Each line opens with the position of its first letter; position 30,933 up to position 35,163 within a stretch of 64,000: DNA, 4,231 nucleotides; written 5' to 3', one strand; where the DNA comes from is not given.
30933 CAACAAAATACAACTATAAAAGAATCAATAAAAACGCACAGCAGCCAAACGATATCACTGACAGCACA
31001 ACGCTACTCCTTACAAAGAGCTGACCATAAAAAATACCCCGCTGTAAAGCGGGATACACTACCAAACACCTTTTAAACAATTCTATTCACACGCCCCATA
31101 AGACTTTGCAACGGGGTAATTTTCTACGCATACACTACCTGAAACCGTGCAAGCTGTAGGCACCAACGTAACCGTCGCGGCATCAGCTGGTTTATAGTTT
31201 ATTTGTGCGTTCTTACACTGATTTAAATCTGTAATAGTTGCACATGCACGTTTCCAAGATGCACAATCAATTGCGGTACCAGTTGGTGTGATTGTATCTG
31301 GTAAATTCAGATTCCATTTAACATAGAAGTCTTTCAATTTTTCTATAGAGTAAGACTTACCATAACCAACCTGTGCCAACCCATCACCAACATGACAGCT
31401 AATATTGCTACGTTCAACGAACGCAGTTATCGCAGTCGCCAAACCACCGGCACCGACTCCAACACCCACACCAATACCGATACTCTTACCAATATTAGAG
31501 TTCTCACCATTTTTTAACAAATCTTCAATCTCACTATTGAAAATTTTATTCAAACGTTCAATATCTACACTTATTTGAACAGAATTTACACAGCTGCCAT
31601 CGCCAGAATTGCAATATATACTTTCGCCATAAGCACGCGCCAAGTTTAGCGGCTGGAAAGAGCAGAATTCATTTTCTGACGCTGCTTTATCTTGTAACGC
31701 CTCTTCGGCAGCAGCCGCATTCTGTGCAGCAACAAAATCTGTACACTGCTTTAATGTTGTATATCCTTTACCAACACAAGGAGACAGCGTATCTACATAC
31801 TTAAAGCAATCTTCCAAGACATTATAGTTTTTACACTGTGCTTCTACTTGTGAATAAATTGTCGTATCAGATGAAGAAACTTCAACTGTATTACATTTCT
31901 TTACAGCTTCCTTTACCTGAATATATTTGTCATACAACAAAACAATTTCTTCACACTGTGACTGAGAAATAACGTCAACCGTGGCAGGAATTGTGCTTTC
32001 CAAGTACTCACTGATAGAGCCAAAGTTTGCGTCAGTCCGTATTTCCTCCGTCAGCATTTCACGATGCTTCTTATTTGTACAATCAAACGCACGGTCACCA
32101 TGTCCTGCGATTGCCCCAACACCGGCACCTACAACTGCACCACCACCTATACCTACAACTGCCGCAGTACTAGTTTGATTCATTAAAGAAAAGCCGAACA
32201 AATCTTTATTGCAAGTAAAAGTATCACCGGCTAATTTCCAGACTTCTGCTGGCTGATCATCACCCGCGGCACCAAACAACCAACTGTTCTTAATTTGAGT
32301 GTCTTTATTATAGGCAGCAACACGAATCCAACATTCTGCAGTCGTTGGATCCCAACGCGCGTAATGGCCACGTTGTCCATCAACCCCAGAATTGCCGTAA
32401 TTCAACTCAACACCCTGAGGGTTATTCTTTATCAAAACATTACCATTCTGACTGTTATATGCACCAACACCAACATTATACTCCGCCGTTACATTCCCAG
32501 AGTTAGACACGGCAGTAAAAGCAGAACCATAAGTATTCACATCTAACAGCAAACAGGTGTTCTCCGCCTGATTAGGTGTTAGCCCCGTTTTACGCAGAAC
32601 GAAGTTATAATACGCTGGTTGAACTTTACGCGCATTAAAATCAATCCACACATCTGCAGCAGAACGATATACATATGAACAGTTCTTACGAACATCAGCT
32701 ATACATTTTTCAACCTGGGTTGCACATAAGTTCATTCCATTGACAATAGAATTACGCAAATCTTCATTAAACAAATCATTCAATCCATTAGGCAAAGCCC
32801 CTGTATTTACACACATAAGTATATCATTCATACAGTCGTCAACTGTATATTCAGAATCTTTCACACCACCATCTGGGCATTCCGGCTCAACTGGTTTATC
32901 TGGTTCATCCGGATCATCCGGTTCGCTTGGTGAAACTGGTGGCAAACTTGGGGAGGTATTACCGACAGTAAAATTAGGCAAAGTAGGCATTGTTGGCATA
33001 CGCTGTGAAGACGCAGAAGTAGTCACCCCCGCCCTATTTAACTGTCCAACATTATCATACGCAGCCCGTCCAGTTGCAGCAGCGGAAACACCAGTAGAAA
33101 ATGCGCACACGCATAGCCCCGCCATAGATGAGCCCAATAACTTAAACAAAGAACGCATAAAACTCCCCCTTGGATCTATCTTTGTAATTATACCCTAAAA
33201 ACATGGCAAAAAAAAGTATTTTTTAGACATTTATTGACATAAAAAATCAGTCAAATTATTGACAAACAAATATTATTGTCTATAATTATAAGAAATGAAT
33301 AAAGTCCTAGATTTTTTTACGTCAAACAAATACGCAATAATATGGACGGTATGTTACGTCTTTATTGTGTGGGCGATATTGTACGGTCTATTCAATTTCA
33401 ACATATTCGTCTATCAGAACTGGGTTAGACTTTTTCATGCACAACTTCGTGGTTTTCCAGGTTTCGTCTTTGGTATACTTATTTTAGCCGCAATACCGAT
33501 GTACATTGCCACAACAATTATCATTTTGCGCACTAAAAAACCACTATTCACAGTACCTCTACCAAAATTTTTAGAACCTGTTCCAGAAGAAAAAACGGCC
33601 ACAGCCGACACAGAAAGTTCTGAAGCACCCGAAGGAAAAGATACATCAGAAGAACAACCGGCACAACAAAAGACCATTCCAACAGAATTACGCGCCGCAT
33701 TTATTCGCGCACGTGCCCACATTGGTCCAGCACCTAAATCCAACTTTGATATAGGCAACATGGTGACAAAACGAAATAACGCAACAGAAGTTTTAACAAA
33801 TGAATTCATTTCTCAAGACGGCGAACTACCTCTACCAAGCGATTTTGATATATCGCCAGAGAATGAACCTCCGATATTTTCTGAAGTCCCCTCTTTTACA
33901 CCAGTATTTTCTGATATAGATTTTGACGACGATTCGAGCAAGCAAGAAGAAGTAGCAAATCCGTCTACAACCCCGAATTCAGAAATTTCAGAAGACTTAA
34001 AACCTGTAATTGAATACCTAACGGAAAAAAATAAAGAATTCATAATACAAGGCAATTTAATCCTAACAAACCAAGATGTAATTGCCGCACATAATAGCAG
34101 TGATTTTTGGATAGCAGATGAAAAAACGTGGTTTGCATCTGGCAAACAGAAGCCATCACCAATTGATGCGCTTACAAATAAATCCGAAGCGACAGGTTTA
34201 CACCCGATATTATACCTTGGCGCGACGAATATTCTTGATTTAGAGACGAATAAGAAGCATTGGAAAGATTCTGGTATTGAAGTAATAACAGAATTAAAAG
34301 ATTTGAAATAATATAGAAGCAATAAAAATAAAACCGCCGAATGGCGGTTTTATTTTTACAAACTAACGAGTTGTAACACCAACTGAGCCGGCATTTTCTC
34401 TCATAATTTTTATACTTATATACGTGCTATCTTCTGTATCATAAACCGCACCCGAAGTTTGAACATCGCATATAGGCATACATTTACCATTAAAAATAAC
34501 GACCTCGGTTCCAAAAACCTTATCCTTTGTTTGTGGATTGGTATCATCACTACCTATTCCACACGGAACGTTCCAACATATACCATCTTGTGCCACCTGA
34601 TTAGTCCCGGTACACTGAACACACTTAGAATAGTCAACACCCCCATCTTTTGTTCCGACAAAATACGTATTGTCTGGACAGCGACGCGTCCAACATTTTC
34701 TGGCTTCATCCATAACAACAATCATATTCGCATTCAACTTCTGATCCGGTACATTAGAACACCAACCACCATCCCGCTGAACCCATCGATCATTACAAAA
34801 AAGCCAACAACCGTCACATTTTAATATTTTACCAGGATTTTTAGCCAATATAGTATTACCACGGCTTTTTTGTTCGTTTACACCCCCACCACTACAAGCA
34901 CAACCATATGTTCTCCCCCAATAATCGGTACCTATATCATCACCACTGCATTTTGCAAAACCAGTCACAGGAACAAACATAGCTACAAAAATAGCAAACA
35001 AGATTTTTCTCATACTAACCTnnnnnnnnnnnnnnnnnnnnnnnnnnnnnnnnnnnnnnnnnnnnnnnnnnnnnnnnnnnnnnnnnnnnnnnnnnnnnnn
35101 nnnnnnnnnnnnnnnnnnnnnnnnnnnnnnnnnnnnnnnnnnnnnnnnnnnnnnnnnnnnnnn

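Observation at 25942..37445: Locus of paralogous signal-peptide, cysteine-rich surface proteins with a recurring CGxD[FY]xxC motif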

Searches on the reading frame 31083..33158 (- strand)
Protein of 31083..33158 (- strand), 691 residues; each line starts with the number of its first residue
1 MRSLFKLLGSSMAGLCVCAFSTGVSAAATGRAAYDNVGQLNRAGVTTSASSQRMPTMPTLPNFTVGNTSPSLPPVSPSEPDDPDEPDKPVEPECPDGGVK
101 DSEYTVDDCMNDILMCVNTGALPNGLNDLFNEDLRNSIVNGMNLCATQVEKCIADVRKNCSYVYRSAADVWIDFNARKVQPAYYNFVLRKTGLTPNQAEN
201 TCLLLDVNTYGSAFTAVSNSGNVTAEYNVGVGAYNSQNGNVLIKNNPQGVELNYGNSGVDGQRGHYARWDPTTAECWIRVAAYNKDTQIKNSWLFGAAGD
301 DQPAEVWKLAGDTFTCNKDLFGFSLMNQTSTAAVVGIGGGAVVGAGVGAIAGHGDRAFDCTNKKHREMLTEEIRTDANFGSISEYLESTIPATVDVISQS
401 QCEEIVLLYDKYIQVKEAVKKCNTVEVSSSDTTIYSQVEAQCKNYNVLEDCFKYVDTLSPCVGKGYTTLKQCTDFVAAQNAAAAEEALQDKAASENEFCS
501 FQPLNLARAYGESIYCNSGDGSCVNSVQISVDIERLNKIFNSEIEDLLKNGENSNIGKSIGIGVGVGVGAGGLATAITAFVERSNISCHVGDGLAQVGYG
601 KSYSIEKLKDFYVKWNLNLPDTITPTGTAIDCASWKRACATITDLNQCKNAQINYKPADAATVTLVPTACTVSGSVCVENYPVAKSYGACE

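Call 3: search_protein_families(library=pfam, proteins=[window:31083-33158:-], max_evalue=0.1)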
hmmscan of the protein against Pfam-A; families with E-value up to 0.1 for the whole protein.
window:31083-33158:- (691 aa): 0 families

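Call 4: search_protein_families(library=ncbifam, proteins=[window:31083-33158:-], max_evalue=0.1)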
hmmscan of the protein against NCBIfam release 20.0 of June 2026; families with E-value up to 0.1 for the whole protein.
window:31083-33158:- (691 aa): 0 families

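Call 28: search_solved_structures(query=A3, max_evalue=1)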
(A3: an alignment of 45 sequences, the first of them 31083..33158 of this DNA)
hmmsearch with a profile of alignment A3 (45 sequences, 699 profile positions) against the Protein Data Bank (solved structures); distinct sequences matched with E-value up to 1: 1.
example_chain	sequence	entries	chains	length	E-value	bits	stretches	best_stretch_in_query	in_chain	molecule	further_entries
6xf2_A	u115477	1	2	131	0.99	11.1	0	406-513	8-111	Nesprin-1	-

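Call 29: search_protein_families(library=pfam, alignment_id=A3, max_evalue=0.01)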
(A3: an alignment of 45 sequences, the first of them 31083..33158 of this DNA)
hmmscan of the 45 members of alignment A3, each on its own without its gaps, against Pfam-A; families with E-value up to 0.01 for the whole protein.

A. member 1, window:31083-33158:- (691 aa): 0 families

B. families by the number of members that match (of 45 scanned): 3 families
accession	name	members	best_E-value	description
PF05887.16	Trypan_PARP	6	0.00015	Procyclic acidic repetitive protein (PARP)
PF13441.11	Gly-zipper_YMGG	2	0.0024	YMGG-like Gly-zipper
PF07165.16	DUF1397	1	0.0057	Protein of unknown function (DUF1397)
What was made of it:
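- On Glycine-zipper outer-membrane lipoproteins (PF13488, PF13436, PF13441, PF05433): 2/45 D orthologs match Gly-zipper_YMGG weakly (call 29).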

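Call 43: find_homologous_proteins(query=window:31083-33158:-)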
Query window:31083-33158:- (691 aa): 768 proteins with E <= 0.001 among 8000 candidates; the best 120 are listed.
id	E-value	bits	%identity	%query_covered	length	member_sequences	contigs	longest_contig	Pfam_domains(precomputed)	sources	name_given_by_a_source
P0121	0.0e+0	1580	100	100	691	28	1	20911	-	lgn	-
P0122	0.0e+0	1341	83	100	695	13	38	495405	-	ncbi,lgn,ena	-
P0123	0.0e+0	1292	79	100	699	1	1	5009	-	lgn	-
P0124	0.0e+0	1271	79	100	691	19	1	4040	-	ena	-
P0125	0.0e+0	1262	78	100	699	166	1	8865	-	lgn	-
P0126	0.0e+0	1258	78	100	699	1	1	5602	-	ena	-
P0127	0.0e+0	1244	77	100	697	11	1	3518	-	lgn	-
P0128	0.0e+0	1231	75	100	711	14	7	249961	-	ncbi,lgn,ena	-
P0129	0.0e+0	1231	76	100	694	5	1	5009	-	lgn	-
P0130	0.0e+0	1227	76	100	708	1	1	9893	-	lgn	-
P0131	0.0e+0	1206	76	100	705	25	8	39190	-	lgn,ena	-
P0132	0.0e+0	1194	73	100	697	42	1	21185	-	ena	-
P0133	0.0e+0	1151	70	100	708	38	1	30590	-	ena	-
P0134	0.0e+0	1149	71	100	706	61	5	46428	-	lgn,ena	-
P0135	0.0e+0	1145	71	100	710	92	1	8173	-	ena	-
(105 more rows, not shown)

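Call 59: predict_structure(alignment_id=A5)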
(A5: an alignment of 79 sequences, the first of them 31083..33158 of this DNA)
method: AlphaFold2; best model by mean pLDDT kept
length: 691 residues; sequences in the alignment: 79
mean_pLDDT: 56.9   pTM: 0.30
mean pLDDT of the five models: 56.9, 55.7, 53.8, 52.7, 51.4
residues with pLDDT >= 90: 1; 70-90: 291; 50-70: 103; < 50: 296
segments of 3 or more residues with pLDDT < 50: 1-86, 210-265, 281-307, 311-355, 425-428, 493-495, 554-625
pLDDT, mean of each block of 10 residues (from residue 1): 38 34 26 25 23 26 29 34 46 64 83 83 75 66 75 83 83 84 75 66 55 29 28 28 28 40 53 63 36 31 44 28 30 24 23 53 83 79 80 82 84 78 55 76 85 87 87 87 75 55 65 63 74 82 78 43 25 25 24 26 35 36 56 86 78 79 79 86 84 72
secondary structure, 60 per line:
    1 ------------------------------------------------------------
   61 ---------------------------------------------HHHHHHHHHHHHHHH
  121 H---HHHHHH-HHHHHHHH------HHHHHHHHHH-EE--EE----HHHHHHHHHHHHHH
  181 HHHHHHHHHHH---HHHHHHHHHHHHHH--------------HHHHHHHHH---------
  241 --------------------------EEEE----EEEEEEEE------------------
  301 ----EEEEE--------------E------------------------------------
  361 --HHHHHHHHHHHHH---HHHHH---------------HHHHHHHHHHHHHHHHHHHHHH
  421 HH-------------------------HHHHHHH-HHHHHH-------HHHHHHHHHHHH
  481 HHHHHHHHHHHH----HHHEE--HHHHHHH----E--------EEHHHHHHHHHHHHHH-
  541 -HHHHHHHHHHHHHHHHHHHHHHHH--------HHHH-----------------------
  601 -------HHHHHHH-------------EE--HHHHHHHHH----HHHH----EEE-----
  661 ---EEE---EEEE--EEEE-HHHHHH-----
elements in order (helices of 4 or more, strands of 3 or more residues): H106-121 H125-130 H132-139 H146-155 H167-191 H195-208 H223-231 E267-270 E275-282 E305-309 H363-375 H379-383 H399-422 H448-454 H456-461 H469-492 H504-510 H526-539 H542-565 H574-577 H608-614 H632-640 H645-648 E653-655 E664-666 E670-673 E676-679 H681-686

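Call 91: search_protein_families(library=phrogs, proteins=[window:31083-33158:-], max_evalue=0.01)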
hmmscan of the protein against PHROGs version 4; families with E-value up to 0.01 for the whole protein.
window:31083-33158:- (691 aa): 0 families

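Call 92: search_protein_families(library=padloc, proteins=[window:31083-33158:-], max_evalue=0.01)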
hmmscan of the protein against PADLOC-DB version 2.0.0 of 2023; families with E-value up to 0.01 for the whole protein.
window:31083-33158:- (691 aa): 0 families

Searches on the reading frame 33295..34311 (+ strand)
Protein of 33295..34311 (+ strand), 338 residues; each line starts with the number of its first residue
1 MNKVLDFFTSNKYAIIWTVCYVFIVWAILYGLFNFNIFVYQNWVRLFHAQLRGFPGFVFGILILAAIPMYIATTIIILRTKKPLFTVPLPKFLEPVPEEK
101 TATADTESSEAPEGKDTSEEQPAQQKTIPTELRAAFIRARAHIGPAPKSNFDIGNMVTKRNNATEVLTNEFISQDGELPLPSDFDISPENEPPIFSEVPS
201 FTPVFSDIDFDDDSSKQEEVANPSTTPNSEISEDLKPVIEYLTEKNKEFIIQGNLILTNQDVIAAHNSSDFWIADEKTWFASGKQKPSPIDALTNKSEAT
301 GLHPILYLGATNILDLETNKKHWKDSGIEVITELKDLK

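Call 3: search_protein_families(library=pfam, proteins=[window:33295-34311:+], max_evalue=0.1)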
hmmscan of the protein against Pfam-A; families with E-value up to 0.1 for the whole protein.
window:33295-34311:+ (338 aa): 0 families

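Call 4: search_protein_families(library=ncbifam, proteins=[window:33295-34311:+], max_evalue=0.1)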
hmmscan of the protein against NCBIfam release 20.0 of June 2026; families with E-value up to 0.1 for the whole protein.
window:33295-34311:+ (338 aa): 0 families

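Call 38: search_protein_families(library=pfam, alignment_id=A4, max_evalue=0.01)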
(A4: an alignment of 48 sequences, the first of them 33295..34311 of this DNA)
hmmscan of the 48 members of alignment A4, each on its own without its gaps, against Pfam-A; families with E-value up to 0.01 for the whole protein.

A. member 1, window:33295-34311:+ (338 aa): 0 families

B. families by the number of members that match (of 48 scanned): 2 families
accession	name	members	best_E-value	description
PF24313.1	Paratox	1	0.0011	Paratox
PF18926.5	DUF5676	1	0.009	2TM family of unknown function (DUF5676)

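Call 39: search_solved_structures(query=A4, max_evalue=1)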
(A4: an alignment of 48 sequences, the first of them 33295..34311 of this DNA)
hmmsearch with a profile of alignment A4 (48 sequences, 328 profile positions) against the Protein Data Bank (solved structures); distinct sequences matched with E-value up to 1: 0.

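Call 90: find_homologous_proteins(query=A4, max_evalue=0.001)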
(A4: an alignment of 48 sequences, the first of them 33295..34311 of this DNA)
Query A4 (48 sequences) (338 aa, profile of the alignment): 461 proteins with E <= 0.001 among 6755 candidates; the best 120 are listed.
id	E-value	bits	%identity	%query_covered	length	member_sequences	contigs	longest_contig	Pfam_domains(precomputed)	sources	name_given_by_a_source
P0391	4.3e-131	455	47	100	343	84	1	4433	-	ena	-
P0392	9.1e-131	454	44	100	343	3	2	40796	-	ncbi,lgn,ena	-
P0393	4.6e-130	452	99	100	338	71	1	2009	-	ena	-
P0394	9.1e-130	451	88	100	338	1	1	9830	-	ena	-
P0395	2.3e-129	449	86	100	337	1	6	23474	-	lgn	-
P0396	5.4e-129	448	81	100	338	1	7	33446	-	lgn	-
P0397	5.4e-128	445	53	100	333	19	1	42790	-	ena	-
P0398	6.2e-128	445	54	100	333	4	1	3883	-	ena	-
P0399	1.3e-127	444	65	100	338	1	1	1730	-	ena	-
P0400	1.7e-127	443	56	100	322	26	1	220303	-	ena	-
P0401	4.5e-127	442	46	100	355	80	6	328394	-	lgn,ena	-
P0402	5.0e-127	442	54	97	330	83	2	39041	-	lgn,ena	-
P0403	3.0e-126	439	48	100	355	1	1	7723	-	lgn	-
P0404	1.6e-125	437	44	100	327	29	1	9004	-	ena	-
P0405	2.4e-125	436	52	100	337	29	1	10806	-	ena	-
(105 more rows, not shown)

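Call 91: search_protein_families(library=phrogs, proteins=[window:33295-34311:+], max_evalue=0.01)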
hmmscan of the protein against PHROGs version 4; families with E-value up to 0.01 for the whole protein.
window:33295-34311:+ (338 aa): 0 families

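Call 92: search_protein_families(library=padloc, proteins=[window:33295-34311:+], max_evalue=0.01)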
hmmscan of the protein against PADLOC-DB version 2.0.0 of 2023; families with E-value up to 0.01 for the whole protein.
window:33295-34311:+ (338 aa): 0 families

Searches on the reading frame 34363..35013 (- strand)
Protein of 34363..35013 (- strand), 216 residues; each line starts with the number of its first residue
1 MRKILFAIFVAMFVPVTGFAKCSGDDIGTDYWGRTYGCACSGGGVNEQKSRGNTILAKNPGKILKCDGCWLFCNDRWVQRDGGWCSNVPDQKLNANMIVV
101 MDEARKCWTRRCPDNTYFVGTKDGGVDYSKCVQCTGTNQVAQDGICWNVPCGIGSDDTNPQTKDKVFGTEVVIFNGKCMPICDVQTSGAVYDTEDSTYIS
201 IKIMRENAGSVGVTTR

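Call 3: search_protein_families(library=pfam, proteins=[window:34363-35013:-], max_evalue=0.1)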
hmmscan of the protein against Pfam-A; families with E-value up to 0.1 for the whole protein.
window:34363-35013:- (216 aa): 0 families

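Call 4: search_protein_families(library=ncbifam, proteins=[window:34363-35013:-], max_evalue=0.1)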
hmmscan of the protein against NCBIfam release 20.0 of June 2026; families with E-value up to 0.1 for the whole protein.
window:34363-35013:- (216 aa): 2 families
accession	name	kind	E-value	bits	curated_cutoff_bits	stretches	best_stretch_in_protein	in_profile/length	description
NF040684.1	PorD_Arch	equivalog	0.011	15.8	120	1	61-83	32-54/85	pyruvate synthase subunit PorD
TIGR02179.1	PorD_KorD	subfamily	0.029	14.5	60.05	0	62-82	26-46/78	2-oxoacid:acceptor oxidoreductase, delta subunit, pyruvate/2-ketoisovalerate family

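Call 91: search_protein_families(library=phrogs, proteins=[window:34363-35013:-], max_evalue=0.01)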
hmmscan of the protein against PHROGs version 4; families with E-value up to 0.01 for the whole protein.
window:34363-35013:- (216 aa): 0 families

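Call 92: search_protein_families(library=padloc, proteins=[window:34363-35013:-], max_evalue=0.01)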
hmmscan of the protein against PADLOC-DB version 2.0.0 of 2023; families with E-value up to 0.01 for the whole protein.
window:34363-35013:- (216 aa): 0 families
